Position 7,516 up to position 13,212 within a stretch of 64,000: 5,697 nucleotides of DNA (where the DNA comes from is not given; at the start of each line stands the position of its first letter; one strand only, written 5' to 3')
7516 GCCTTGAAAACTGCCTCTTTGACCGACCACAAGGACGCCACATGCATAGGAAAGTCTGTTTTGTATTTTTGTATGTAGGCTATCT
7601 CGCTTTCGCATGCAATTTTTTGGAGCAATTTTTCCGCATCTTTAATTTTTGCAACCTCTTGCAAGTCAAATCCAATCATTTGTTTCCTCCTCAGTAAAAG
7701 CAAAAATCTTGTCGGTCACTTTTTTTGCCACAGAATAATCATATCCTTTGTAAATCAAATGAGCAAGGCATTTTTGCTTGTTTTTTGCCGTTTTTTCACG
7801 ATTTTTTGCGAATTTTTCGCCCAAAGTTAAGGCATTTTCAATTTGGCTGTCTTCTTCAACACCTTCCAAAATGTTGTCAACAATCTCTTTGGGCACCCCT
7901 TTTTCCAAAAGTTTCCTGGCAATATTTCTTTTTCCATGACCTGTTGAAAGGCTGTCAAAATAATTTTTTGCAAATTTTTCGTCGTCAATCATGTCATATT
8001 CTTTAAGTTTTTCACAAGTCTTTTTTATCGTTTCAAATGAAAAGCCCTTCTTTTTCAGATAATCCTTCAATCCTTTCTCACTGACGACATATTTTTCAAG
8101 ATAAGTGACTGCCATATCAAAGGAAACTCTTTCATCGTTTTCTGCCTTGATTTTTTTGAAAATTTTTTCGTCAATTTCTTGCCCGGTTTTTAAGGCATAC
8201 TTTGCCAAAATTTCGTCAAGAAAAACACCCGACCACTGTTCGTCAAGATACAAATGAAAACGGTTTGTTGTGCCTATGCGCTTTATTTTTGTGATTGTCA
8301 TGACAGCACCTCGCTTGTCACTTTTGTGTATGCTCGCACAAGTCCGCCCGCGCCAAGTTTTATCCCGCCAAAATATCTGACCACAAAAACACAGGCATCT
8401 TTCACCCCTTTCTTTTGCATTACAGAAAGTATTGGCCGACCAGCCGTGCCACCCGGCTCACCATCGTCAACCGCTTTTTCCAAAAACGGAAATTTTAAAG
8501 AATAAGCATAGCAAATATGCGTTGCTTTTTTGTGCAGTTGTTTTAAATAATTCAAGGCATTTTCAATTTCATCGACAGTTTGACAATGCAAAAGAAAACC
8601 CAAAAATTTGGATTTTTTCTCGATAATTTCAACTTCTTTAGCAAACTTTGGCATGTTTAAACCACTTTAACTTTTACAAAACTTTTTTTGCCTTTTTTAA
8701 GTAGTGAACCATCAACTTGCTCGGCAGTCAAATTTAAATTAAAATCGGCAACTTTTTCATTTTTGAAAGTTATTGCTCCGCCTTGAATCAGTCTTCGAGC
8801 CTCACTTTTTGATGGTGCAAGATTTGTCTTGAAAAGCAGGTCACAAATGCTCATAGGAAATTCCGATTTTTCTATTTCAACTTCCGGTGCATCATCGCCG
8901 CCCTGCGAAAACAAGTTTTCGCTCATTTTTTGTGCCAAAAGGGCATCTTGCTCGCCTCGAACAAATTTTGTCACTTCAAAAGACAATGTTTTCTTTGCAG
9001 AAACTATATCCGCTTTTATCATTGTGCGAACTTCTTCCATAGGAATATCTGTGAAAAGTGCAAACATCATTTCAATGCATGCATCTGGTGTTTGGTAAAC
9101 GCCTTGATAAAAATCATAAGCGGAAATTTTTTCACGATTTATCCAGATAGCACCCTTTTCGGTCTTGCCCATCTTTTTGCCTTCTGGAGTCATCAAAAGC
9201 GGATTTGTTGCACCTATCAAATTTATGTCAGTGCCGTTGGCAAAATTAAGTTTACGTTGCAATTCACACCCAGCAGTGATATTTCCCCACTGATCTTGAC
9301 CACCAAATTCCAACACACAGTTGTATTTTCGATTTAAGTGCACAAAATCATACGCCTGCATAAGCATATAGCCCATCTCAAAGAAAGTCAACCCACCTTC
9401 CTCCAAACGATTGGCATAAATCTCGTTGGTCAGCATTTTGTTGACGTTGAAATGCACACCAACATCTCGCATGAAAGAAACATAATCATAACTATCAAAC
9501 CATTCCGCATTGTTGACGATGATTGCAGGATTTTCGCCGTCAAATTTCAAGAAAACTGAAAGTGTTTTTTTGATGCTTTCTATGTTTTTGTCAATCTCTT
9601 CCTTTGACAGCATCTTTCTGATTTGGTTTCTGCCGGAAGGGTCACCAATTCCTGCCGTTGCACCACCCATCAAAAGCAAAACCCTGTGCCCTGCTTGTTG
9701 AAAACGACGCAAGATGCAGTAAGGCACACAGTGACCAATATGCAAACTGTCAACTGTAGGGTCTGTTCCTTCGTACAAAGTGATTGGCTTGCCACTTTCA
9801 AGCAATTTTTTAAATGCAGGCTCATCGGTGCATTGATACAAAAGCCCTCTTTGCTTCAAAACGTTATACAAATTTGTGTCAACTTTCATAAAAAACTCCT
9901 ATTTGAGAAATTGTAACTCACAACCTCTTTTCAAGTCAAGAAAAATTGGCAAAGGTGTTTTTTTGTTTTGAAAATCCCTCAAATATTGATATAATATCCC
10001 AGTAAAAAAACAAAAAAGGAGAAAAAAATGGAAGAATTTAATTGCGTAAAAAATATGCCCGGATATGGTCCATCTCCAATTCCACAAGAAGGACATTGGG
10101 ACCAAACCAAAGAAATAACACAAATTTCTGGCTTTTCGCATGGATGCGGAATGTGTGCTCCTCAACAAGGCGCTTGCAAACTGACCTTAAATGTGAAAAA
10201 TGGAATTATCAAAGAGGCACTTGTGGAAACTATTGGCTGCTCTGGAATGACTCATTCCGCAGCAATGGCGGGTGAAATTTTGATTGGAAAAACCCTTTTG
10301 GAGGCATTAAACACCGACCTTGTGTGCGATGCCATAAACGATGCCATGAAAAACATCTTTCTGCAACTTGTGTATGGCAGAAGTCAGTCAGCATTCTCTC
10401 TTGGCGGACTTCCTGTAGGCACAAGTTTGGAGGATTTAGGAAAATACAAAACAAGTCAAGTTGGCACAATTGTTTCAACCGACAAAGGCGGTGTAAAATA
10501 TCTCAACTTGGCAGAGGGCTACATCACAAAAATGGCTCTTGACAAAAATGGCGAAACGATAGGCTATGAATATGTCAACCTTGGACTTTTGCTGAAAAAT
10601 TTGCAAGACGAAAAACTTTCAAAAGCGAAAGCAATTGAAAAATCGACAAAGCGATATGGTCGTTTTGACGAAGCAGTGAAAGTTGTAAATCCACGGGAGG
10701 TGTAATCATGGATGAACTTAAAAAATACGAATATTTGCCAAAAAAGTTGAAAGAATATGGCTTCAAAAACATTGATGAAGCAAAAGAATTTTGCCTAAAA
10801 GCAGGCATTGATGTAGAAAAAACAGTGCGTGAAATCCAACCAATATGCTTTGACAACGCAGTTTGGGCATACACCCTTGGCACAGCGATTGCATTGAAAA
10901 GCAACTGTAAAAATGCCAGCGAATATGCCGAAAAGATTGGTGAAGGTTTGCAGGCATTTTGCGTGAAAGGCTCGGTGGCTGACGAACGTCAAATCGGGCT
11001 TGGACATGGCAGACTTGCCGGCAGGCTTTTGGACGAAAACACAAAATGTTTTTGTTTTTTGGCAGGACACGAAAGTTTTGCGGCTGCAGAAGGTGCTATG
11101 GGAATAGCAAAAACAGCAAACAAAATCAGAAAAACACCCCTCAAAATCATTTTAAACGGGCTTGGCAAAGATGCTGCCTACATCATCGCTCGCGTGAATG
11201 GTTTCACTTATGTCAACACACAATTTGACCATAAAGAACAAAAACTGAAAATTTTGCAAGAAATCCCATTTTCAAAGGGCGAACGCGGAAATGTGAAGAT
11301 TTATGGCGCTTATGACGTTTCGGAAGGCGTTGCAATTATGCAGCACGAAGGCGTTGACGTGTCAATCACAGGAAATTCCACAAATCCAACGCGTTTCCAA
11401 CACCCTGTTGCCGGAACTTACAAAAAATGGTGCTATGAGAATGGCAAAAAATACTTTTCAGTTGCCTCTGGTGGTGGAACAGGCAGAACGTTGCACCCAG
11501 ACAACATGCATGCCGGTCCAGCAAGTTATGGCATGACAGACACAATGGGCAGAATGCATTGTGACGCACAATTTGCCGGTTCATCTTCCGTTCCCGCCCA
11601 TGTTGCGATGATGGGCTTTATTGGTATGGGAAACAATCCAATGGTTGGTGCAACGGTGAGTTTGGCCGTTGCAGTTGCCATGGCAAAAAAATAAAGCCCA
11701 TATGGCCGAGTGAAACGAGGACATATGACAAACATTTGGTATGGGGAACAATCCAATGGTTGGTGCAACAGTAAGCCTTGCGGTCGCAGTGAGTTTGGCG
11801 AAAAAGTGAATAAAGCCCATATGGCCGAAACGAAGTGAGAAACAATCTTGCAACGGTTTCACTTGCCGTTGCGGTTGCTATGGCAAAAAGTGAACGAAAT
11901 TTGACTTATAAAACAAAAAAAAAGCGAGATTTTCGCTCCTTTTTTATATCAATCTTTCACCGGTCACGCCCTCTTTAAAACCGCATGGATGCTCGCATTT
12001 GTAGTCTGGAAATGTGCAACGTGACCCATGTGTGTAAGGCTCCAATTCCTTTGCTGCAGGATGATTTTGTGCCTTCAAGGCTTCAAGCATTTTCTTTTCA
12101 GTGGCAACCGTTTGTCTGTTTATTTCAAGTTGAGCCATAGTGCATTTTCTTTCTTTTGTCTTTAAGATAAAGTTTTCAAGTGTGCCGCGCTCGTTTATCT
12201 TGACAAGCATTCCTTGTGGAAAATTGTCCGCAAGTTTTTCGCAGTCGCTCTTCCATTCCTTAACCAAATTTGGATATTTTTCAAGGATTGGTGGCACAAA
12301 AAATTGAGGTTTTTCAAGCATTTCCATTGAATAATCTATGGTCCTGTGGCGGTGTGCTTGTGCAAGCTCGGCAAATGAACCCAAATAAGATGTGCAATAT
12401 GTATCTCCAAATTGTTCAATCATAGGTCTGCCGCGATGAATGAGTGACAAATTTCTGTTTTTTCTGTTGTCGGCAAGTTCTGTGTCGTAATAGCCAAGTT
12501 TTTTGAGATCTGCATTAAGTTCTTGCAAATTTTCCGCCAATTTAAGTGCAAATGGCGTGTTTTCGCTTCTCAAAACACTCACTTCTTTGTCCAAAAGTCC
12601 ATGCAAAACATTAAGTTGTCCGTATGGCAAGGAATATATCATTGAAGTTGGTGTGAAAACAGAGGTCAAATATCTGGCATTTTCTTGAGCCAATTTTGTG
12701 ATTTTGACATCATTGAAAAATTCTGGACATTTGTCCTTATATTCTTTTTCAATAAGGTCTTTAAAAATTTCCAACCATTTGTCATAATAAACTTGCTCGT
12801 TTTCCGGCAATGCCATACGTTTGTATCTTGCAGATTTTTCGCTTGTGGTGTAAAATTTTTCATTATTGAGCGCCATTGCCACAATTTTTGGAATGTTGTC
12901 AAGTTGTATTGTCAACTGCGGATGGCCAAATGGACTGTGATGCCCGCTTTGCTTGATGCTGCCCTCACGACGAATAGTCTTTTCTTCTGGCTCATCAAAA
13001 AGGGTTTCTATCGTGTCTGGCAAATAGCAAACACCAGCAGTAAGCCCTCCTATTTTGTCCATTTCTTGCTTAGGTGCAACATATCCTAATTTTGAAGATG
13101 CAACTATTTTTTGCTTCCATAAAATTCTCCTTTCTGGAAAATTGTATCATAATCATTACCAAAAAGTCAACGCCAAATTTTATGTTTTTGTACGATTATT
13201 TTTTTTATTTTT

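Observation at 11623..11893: The last 23 codons of the GGGtGRT gene are repeated twice more after the stop codon, diverging almost only at synonymous sites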

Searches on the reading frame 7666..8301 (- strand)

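Call 9: search_protein_families(library=pfam, proteins=[window:7666-8301:-])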
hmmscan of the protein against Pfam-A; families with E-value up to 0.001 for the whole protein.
window:7666-8301:- (211 aa): 3 families
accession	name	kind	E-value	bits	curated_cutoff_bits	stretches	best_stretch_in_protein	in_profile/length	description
PF21981.2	RecX_HTH3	-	8.8e-11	42.2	26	1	151-195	1-47/48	RecX, third three-helix domain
PF21982.2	RecX_HTH1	-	4.8e-10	39.7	26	1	64-99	5-40/40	RecX, first three-helix domain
PF02631.22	RecX_HTH2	-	5.1e-09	36.7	26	1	106-143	1-40/42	RecX, second three-helix domain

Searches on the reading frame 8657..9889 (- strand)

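Call 9: search_protein_families(library=pfam, proteins=[window:8657-9889:-])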
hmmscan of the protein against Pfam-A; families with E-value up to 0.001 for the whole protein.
window:8657-9889:- (410 aa): 3 families
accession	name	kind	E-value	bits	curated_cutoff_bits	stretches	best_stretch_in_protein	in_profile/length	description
PF00579.31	tRNA-synt_1b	-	2.6e-65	221.1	21.1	1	33-327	3-291/292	tRNA synthetases class I (W and Y)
PF22421.1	SYY_C-terminal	-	7.9e-14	51.8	27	1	328-405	3-81/83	Tyrosine--tRNA ligase SYY-like C-terminal domain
PF01479.30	S4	-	0.00062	19.9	22.8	0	351-374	6-29/48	S4 domain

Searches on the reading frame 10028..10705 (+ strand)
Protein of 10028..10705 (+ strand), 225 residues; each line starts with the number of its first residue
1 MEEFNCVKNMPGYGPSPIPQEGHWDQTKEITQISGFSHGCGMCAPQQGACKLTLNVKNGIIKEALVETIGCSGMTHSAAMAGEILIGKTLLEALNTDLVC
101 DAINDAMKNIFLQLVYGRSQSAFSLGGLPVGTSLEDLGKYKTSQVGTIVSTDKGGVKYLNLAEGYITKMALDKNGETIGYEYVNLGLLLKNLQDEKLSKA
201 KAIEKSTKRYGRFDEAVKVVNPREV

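Call 9: search_protein_families(library=pfam, proteins=[window:10028-10705:+])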
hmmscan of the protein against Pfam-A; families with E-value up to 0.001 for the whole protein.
window:10028-10705:+ (225 aa): 1 family
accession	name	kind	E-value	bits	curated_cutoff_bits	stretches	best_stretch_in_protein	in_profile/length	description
PF01592.21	NifU_N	-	0.00031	21.3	22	1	49-99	37-91/127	NifU-like N terminal domain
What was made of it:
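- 10028..10705 (+): Upstream gene of the operon. It gives only a weak, below-cutoff match to the NifU N-terminal domain. Pfam PF01592, E 3e-4, 21.3 bits against a cutoff of 22 (call 9).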

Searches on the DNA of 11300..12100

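Call 19: search_rna_families(source=window, start=11300, end=12100, threshold=evalue, max_evalue=1)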
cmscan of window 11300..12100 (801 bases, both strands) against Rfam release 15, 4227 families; matches with E-value up to 1: 4.
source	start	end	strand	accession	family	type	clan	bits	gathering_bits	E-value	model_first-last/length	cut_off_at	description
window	11911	11992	-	RF02432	SpF25_sRNA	Gene; sRNA;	-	23.4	48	0.26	1-102/102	no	Streptococcus sRNA SpF25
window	11863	11949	+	RF02059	STnc50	Gene; sRNA;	-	22.8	55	0.29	1-84/84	no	Salmonella enterica sRNA STnc40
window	11907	11953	-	RF00979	mir-553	Gene; miRNA;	-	20.3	82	0.52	1-62/62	no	mir-553 microRNA precursor family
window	11901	11941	+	RF02066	STnc320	Gene; sRNA;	-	19.1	50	0.75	1-55/55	no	Salmonella enterica sRNA STnc320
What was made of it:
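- On Known structured RNA: Nothing reached an E-value below 0.26 in 11300-12100, and those weak matches lie on the terminator (call 19).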

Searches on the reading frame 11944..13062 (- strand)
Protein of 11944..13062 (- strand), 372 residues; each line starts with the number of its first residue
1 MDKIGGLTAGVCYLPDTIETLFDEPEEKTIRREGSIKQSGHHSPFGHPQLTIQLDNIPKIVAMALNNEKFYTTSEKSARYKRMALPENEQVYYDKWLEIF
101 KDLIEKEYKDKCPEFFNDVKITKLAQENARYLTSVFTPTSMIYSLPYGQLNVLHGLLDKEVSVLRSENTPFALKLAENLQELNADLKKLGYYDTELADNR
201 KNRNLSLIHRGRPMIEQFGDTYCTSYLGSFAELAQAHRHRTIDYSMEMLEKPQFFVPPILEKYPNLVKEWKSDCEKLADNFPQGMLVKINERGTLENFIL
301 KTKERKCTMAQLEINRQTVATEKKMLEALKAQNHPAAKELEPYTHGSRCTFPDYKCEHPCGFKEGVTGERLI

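Call 9: search_protein_families(library=pfam, proteins=[window:11944-13062:-])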
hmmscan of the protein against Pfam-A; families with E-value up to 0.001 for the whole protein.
window:11944-13062:- (372 aa): 1 family
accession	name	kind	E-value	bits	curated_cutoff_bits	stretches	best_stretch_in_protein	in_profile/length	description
PF02511.20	Thy1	-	6.3e-12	46.1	24.8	1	8-144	16-152/191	Thymidylate synthase complementing protein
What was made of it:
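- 11944..13062 (-): Convergent thyX-like gene. Other relatives have different genes at this position. PF02511, E 6e-12 (call 9).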

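Call 60: search_protein_families(library=phrogs, proteins=[window:11944-13062:-], max_evalue=0.001)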
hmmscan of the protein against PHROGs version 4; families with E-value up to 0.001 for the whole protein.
window:11944-13062:- (372 aa): 0 families
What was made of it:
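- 11944..13062 (-): No PHROG match (call 60).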
